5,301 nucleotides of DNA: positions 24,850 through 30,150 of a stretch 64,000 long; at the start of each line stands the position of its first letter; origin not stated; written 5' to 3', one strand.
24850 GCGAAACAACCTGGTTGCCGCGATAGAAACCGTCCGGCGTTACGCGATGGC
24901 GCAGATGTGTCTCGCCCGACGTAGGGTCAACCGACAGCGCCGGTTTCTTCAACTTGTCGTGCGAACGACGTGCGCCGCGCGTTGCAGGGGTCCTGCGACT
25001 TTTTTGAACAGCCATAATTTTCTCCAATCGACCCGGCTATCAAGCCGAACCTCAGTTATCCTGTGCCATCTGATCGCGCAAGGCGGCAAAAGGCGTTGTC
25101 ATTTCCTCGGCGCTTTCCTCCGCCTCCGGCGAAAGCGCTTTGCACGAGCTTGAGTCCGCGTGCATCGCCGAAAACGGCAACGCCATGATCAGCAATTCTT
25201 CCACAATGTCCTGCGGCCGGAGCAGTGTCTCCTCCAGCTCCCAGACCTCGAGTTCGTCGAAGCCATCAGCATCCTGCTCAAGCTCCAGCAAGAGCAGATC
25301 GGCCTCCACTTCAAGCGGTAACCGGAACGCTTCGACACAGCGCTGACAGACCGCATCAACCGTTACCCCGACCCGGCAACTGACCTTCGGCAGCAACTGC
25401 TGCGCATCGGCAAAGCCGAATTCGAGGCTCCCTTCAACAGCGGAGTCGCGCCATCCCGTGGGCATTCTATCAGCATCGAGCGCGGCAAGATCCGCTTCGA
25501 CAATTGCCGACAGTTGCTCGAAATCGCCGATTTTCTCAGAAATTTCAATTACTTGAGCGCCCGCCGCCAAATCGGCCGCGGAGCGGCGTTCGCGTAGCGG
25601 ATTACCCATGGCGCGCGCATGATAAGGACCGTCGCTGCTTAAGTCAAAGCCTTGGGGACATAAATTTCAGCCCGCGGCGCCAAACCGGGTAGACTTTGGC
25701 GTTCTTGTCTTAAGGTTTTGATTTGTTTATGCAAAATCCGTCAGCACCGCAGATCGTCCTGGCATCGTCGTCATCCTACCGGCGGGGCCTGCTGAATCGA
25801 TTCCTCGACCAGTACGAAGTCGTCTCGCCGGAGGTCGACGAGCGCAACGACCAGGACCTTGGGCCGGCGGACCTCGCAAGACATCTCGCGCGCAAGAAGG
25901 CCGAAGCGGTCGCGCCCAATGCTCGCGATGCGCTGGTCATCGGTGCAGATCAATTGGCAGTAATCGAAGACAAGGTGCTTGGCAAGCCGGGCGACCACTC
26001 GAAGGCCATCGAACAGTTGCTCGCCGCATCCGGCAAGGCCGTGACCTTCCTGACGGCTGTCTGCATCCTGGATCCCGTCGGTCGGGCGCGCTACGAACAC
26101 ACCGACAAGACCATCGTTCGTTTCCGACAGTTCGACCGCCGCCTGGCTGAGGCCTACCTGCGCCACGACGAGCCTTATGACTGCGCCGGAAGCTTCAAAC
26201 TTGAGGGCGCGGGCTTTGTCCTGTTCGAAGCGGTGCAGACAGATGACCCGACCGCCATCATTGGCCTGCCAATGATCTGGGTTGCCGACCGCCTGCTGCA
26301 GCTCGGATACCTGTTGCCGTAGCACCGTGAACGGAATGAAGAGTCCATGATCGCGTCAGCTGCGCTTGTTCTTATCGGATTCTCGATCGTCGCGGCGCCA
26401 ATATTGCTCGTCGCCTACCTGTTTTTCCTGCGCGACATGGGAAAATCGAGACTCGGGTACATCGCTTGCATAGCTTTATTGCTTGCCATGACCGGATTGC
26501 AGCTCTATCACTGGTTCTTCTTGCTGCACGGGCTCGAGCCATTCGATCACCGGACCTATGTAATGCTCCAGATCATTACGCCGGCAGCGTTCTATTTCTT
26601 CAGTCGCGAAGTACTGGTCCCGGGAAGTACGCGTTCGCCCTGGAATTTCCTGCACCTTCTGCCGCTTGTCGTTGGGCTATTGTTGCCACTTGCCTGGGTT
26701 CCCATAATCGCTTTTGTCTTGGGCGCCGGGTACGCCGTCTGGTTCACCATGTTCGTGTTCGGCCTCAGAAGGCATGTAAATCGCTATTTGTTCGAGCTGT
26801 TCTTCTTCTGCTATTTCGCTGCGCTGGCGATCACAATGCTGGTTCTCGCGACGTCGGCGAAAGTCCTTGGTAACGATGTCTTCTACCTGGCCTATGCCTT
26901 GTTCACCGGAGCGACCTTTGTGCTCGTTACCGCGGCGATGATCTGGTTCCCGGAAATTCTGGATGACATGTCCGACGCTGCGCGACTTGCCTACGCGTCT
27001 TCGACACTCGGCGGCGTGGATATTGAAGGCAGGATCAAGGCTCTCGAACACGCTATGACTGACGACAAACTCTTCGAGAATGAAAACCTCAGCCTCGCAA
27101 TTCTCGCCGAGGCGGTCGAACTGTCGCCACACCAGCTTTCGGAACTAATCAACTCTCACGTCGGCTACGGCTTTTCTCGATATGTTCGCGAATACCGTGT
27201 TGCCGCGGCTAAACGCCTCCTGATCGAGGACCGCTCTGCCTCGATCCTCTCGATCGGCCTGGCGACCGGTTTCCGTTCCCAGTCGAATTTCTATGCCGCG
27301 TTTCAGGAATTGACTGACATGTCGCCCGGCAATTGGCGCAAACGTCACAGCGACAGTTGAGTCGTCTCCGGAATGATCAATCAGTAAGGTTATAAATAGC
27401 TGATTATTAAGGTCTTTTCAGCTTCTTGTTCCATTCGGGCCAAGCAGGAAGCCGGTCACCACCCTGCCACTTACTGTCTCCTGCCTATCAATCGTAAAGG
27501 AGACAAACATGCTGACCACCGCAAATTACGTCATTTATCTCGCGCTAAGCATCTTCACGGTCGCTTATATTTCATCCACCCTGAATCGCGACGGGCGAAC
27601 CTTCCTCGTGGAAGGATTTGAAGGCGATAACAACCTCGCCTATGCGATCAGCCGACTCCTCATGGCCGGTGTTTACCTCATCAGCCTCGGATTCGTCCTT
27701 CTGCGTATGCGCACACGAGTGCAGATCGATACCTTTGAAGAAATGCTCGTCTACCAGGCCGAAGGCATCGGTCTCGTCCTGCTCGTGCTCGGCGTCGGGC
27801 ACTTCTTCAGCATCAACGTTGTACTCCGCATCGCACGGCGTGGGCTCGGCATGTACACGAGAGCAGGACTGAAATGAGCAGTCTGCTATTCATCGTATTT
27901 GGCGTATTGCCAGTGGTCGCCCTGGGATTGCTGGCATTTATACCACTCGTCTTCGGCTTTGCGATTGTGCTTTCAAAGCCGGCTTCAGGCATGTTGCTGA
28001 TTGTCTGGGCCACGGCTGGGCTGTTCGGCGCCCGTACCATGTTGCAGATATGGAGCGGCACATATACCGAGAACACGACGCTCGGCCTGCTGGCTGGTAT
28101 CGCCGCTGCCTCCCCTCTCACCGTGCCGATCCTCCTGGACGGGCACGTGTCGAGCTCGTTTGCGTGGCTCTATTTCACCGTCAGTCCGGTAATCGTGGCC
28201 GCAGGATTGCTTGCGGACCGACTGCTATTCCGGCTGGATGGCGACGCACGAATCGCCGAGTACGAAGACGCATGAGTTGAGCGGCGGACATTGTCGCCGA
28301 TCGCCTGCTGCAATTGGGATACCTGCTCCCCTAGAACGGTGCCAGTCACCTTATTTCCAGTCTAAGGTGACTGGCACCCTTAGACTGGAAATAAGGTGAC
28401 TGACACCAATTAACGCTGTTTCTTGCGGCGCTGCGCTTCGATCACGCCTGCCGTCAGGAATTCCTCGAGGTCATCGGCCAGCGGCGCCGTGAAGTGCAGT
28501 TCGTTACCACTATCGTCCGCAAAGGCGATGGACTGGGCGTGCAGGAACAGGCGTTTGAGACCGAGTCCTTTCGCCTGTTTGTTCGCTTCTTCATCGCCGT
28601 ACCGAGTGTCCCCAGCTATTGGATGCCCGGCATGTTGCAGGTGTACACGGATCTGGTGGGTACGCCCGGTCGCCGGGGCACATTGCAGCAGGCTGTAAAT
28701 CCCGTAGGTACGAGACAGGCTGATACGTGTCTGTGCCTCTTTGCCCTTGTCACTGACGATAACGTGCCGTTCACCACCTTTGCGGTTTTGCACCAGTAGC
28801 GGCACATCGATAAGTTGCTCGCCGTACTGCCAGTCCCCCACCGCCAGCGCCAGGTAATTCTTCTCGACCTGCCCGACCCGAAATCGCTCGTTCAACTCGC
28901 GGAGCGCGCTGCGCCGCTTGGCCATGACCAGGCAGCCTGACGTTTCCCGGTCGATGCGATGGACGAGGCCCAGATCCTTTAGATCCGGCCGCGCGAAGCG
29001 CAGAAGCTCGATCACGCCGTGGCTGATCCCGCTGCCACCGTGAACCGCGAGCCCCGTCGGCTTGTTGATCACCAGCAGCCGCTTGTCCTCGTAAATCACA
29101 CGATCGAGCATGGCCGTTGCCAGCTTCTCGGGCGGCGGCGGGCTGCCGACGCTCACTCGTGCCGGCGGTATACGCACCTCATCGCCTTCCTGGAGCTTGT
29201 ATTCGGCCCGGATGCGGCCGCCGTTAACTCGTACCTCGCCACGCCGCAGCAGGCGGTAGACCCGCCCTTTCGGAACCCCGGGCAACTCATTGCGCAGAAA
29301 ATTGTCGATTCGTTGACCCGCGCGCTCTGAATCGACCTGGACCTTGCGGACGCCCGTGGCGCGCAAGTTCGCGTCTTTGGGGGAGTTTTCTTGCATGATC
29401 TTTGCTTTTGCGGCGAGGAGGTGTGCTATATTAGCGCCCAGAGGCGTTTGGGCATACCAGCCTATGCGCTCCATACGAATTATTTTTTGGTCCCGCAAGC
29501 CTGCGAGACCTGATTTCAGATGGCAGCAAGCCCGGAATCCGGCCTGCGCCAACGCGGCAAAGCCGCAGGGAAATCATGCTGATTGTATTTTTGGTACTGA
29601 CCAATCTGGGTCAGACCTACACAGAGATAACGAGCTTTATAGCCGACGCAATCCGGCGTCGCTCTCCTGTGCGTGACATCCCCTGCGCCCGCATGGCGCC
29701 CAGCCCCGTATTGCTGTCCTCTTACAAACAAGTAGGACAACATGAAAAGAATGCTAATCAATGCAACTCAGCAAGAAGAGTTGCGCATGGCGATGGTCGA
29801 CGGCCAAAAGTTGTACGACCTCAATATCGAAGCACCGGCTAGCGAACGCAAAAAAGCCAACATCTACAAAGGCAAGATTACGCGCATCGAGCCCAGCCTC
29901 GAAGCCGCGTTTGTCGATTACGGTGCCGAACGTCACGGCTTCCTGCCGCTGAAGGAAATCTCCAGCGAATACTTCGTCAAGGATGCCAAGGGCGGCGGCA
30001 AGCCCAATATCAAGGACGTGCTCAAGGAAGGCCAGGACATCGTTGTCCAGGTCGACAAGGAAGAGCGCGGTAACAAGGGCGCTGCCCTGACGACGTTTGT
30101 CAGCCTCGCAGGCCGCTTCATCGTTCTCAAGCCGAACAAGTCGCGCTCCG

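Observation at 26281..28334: Insertion of about 2 kb between maf and rluC bracketed by two maf 3' ends that differ only synonymously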

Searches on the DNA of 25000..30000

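Call 36: search_rna_families(source=window, start=25000, end=30000, threshold=evalue, max_evalue=1)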
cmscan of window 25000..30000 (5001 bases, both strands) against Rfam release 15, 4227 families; matches with E-value up to 1: 3.
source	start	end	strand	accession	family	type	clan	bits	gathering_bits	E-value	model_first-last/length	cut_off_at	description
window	28344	28401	-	RF03492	mir-878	Gene; miRNA;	-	23.2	80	0.16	1-76/76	no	mir-878 microRNA precursor family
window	28339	28406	-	RF04282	mir-507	Gene; miRNA;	CL00136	22.2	79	0.36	1-82/82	no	mir-507 microRNA precursor family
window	28346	28398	-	RF00872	mir-652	Gene; miRNA;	-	20.8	73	0.95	1-82/82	no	mir-652 microRNA precursor family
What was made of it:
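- No Rfam match (call 36).
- Tried and rejected: Rfam found only sub-threshold miRNA-like hairpin hits on the REP (call 36).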

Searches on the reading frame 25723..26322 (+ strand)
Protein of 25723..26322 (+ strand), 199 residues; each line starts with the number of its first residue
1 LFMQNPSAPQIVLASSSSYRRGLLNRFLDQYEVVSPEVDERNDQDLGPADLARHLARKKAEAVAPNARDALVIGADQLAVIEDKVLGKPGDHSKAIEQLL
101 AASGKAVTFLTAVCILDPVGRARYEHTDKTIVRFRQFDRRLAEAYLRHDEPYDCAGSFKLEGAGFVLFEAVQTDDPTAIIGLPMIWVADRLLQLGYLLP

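Call 6: search_protein_families(library=pfam, proteins=[window:25723-26322:+], max_evalue=0.01)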
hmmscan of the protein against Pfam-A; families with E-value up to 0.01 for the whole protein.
window:25723-26322:+ (199 aa): 1 family
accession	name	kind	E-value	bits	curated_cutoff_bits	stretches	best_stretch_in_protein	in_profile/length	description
PF02545.19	Maf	-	4.5e-47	160.6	27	1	10-191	1-184/187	Maf-like protein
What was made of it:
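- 25723..26322 (+): maf (Maf/YceF-type nucleotide pyrophosphatase gene). Gene callers on same-species contigs start it at 25729. PF02545 E = 4.5e-47 (call 6).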

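Call 7: find_related_loci(query=window:25723-26319:+, collection=genome_contigs, flank=7000)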
Query window:25723-26319:+ (199 aa) in genome_contigs; peptide patterns used: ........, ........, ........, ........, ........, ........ (x = any residue, [..] = any of these).
161 stretches matched a pattern; 82 encode a relative of the query (tblastn E <= 1e-3); the best 80 are kept; 80 distinct loci.
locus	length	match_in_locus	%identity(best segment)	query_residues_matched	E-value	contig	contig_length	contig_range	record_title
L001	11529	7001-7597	91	1-199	6e-122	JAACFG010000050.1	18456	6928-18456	MAG: Gammaproteobacteria bacterium isolate bin.40 scaffold_1525, whole genome shotgun sequence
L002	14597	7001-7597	90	1-199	1e-120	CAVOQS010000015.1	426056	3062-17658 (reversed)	MAG: uncultured Gammaproteobacteria bacterium isolate MFD09964.bin.1.340 genome assembly, contig: contig_5400, whole gen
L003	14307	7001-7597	85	1-199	6e-115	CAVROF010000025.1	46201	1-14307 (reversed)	MAG: uncultured Gammaproteobacteria bacterium isolate MFD03551.bin.2.18 genome assembly, contig: contig_97264, whole gen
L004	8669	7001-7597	84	1-199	9e-115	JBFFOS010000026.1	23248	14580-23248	MAG: Woeseiaceae bacterium isolate Mix_mud19.2022.05.21 k141_1356329_length_23248_cov_13.9328, whole genome shotgun sequ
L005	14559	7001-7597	84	1-199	9e-115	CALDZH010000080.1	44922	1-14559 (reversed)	MAG: uncultured Woeseiaceae bacterium isolate N1_Bin_METABAT__269_sub_1_1 genome assembly, contig: c_000000755435, whole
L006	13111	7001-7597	85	1-199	7e-114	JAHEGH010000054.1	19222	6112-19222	MAG: Gammaproteobacteria bacterium isolate Ww390 NODE_3847_length_19222_cov_9.657400, whole genome shotgun sequence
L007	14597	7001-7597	85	1-199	2e-113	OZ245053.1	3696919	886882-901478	MAG: Woeseiaceae bacterium isolate 4718722b-8c10-401d-82db-3c14cb848c61 genome assembly, chromosome: 1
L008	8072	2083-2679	83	1-199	2e-112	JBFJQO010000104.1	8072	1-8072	MAG: Woeseiaceae bacterium isolate Mix_sand18.2022.04.D.95 k141_2086631_length_8072_cov_20.5281, whole genome shotgun se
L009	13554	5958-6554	83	1-199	1e-112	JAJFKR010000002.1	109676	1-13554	MAG: Woeseiaceae bacterium isolate OFTM24 OFTM24_1, whole genome shotgun sequence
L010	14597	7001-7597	83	1-199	5e-112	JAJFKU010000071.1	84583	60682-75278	MAG: Woeseiaceae bacterium isolate OFTM62 OFTM62_70, whole genome shotgun sequence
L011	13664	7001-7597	83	1-199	2e-111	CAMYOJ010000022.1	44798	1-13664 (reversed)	MAG: uncultured Woeseiaceae bacterium isolate FCS_Gamma_094 genome assembly, contig: scaffold_229, whole genome shotgun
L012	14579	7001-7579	85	1-193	2e-111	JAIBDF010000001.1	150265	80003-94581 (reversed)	MAG: Chromatiales bacterium isolate bin.77 k141_1346487_length_150265_cov_46.2150, whole genome shotgun sequence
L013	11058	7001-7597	83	1-199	3e-111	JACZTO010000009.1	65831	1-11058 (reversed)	MAG: Proteobacteria bacterium isolate B13T1B5 B13T1B5_NODE187, whole genome shotgun sequence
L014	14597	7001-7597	82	1-199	5e-111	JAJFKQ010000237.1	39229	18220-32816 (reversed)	MAG: Woeseiaceae bacterium isolate OFTM126 OFTM126_236, whole genome shotgun sequence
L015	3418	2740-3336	81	1-199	3e-112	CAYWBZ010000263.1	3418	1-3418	MAG TPA_asm: uncultured Woeseiaceae bacterium isolate SRP155585_co1_120 genome assembly, contig: NODE_27431_length_3418_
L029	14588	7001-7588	81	2-197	3e-107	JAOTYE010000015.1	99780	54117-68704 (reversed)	MAG: Gammaproteobacteria bacterium isolate 21_Jan_SF_Bin38 21_Jan_SF_Bin38_scaffold_97_c1, whole genome shotgun sequence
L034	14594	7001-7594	78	2-199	3e-105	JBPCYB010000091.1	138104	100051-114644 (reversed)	MAG: Woeseiaceae bacterium isolate MAG_seacave_121 S1Ck127_9454919, whole genome shotgun sequence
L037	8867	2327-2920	78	2-199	8e-105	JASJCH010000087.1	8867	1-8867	MAG: Woeseiaceae bacterium isolate MO_140.B34 MO_140.c_4467, whole genome shotgun sequence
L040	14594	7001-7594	77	2-199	2e-104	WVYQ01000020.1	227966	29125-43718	MAG: Woeseiaceae bacterium isolate CS3-C006 C_merged_R1_(paired)_contig_96939, whole genome shotgun sequence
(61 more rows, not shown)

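Call 17: find_related_loci(query=window:25723-26319:+, collection=metagenome_contigs, flank=6000)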
Query window:25723-26319:+ (199 aa) in metagenome_contigs; peptide patterns used: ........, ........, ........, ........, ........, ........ (x = any residue, [..] = any of these).
423 stretches matched a pattern; 267 encode a relative of the query (tblastn E <= 1e-3); the best 80 are kept; 80 distinct loci.
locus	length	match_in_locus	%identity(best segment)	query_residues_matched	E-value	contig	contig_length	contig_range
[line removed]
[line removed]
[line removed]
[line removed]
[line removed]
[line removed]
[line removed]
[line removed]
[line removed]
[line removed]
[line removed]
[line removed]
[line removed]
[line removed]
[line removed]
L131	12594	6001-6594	82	2-199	5e-111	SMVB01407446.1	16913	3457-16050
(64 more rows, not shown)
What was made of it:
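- Tried and rejected: Both large scans were used with Maf as query; the best match was 91-93% aa and had an empty site (calls 7, 17).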

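Call 32: find_encoding_contigs(protein=window:25729-26322:+, flank=4000, max_places=10)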
Protein window:25729-26322:+ (197 aa): 5 contigs read that carry it; 4 places shown.
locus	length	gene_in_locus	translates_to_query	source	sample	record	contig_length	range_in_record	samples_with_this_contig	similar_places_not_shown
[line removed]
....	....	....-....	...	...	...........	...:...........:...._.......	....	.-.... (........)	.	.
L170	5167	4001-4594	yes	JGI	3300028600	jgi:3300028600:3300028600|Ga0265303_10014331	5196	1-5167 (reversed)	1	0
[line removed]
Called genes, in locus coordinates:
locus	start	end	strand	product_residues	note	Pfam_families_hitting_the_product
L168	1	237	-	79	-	?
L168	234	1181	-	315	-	PF02504:FA_synthesis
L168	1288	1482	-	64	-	PF01783:Ribosomal_L32p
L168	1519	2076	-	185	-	PF02620:YceD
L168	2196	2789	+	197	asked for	PF02545:Maf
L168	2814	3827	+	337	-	PF12833:HTH_18, PF00165:HTH_AraC (weak)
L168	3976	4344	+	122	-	-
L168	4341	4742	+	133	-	-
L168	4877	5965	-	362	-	PF01479:S4, PF00849:PseudoU_synth_2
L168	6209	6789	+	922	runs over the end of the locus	PF00575:S1, PF10150:RNase_E_G, PF20833:RNase_E_G_Thio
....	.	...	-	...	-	?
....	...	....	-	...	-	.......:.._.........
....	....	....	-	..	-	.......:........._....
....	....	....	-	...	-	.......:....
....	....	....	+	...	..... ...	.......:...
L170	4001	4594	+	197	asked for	PF02545:Maf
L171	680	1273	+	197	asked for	PF02545:Maf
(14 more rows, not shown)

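Call 43: search_protein_families(library=pfam, proteins=[L037:2945-4969:+, L010:8893-9546:-, L034:8576-9190:-, L131:6729-7664:-, L040:8303-8830:+, L040:7668-8045:-, L029:7691-8080:-], max_evalue=0.001)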
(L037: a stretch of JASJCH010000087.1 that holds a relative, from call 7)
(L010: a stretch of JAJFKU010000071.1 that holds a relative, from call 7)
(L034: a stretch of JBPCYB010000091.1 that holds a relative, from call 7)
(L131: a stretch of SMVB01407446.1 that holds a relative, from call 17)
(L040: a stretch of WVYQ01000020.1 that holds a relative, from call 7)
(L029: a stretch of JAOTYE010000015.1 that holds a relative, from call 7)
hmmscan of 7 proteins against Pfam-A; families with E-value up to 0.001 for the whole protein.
L037:2945-4969:+ (674 aa): 15 families
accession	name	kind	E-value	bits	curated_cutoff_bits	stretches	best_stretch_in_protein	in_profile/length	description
PF13428.12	TPR_14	-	5.5e-13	48.6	23.5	1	380-418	2-40/44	Tetratricopeptide repeat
PF13431.12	TPR_17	-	5.3e-12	45.4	24.4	0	376-400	10-34/34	Tetratricopeptide repeat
PF14559.12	TPR_19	-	2.2e-10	41.1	25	2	392-450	4-62/68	Tetratricopeptide repeat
PF07719.23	TPR_2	-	7.8e-08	32.3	27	1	379-412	1-34/34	Tetratricopeptide repeat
PF13432.12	TPR_16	-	2.2e-07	31.7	32.7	1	360-413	12-65/65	Tetratricopeptide repeat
PF13176.12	TPR_7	-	1.9e-06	27.9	27.9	0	386-413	6-35/36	Tetratricopeptide repeat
PF13181.12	TPR_8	-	3e-06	27.4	25.7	1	379-411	1-33/34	Tetratricopeptide repeat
PF12895.13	ANAPC3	-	3.3e-06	27.7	27.2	0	371-438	15-81/82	Anaphase-promoting complex, cyclosome, subunit 3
PF12569.14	NatA_aux_su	-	3.6e-06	26.7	33.3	1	355-434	202-281/515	N-terminal acetyltransferase A, auxiliary subunit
PF00515.34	TPR_1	-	9.1e-06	25.7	27.8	1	379-412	1-34/34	Tetratricopeptide repeat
PF13174.12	TPR_6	-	2.1e-05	25.3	26.3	0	384-404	5-25/33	Tetratricopeptide repeat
PF13414.12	TPR_11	-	2.7e-05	24.2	26.8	0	387-415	2-30/42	TPR repeat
PF13424.12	TPR_12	-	6.8e-05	23.4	30.1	0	522-587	9-75/77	Tetratricopeptide repeat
PF13371.12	TPR_9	-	0.00022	21.6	35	0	353-413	3-63/73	Tetratricopeptide repeat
PF23914.1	TPR_CcmH_CycH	-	0.00028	21.2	42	0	388-430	59-101/158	Cytochrome c-type biogenesis protein H TPR domain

L010:8893-9546:- (217 aa): 0 families

L034:8576-9190:- (204 aa): 0 families

L131:6729-7664:- (311 aa): 0 families

L040:8303-8830:+ (175 aa): 0 families

L040:7668-8045:- (125 aa): 0 families

L029:7691-8080:- (129 aa): 0 families

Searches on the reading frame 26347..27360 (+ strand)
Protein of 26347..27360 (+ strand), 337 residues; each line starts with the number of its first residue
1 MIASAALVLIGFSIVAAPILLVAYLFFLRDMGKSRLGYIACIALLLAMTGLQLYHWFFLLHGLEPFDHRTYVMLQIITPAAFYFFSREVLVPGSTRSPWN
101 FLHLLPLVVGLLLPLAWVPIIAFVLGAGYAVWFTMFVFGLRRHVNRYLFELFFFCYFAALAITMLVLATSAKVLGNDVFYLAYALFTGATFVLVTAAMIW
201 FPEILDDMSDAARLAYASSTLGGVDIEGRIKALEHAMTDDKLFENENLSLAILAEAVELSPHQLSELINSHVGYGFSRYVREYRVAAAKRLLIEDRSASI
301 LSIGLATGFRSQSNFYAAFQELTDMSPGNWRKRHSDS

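Call 6: search_protein_families(library=pfam, proteins=[window:26347-27360:+], max_evalue=0.01)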
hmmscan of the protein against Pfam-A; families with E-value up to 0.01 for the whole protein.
window:26347-27360:+ (337 aa): 2 families
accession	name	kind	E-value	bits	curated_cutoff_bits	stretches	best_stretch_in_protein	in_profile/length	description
PF12833.13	HTH_18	-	3.6e-21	75.7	33.6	1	253-333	1-80/80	Helix-turn-helix domain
PF00165.29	HTH_AraC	-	9e-10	38.9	26.6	1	295-332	6-42/42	Bacterial regulatory helix-turn-helix proteins, AraC family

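Call 27: search_protein_families(library=ncbifam, proteins=[window:26347-27360:+], max_evalue=1)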
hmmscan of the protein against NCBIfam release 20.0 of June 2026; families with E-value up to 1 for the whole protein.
window:26347-27360:+ (337 aa): 30 families (the best 25 are shown)
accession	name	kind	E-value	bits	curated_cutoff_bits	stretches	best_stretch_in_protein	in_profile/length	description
NF047455.1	TF_Staph_AryK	equivalog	5.5e-12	44.7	850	1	245-335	171-260/759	transcriptional regulator AryK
NF007693.0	PRK10371.1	equivalog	1.4e-11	44.1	253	1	246-333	213-299/309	transcriptional regulator MelR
NF047788.1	TransRegPocR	equivalog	3.1e-11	43.1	500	1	245-336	203-293/296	transcriptional regulator PocR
NF007860.0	PRK10572.1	equivalog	3.3e-11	42.6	208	1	241-335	195-286/292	arabinose operon transcriptional regulator AraC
NF007243.0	PRK09685.1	equivalog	3.4e-09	36.5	199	1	240-334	208-302/303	transcriptional regulator FeaR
NF052534.1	RzbtTranRegRhrA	equivalog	1e-08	34.9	500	1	229-333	208-310/312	rhizobactin biosynthesis transcriptional regulator RhrA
NF012144.2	ramA_TF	equivalog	1.9e-08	34.7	180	1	248-334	22-107/108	RamA family antibiotic efflux transcriptional regulator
NF006902.0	PRK09393.1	equivalog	2.8e-07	30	425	1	245-335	234-323/327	transcriptional regulator FtrA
NF052371.1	TransRegGbdRPseu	equivalog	6.6e-07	28.7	480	1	245-334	239-327/365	choline metabolism transcriptional regulator GbdR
NF041533.1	trans_reg_TagK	equivalog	1.4e-06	28.2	270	1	248-333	23-106/178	transcriptional regulator TagK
NF049968.1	QhpR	equivalog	1.3e-05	24.5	250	1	252-331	207-284/284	AraC-like transcriptional regulator QhpR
NF033869.1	viru_reg_Rsp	equivalog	1.4e-05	23.7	400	1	245-333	161-248/701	AraC family transcriptional regulator Rsp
NF010026.0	PRK13501.1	equivalog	1.7e-05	24.2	363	1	248-334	193-278/290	HTH-type transcriptional activator RhaR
NF010025.2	PRK13500.1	equivalog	1.8e-05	24.4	525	1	244-335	189-279/282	HTH-type transcriptional activator RhaR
TIGR04094.1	adjacent_YSIRK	equivalog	2.3e-05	23.6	200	1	246-330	300-382/383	YSIRK-targeted surface antigen transcriptional regulator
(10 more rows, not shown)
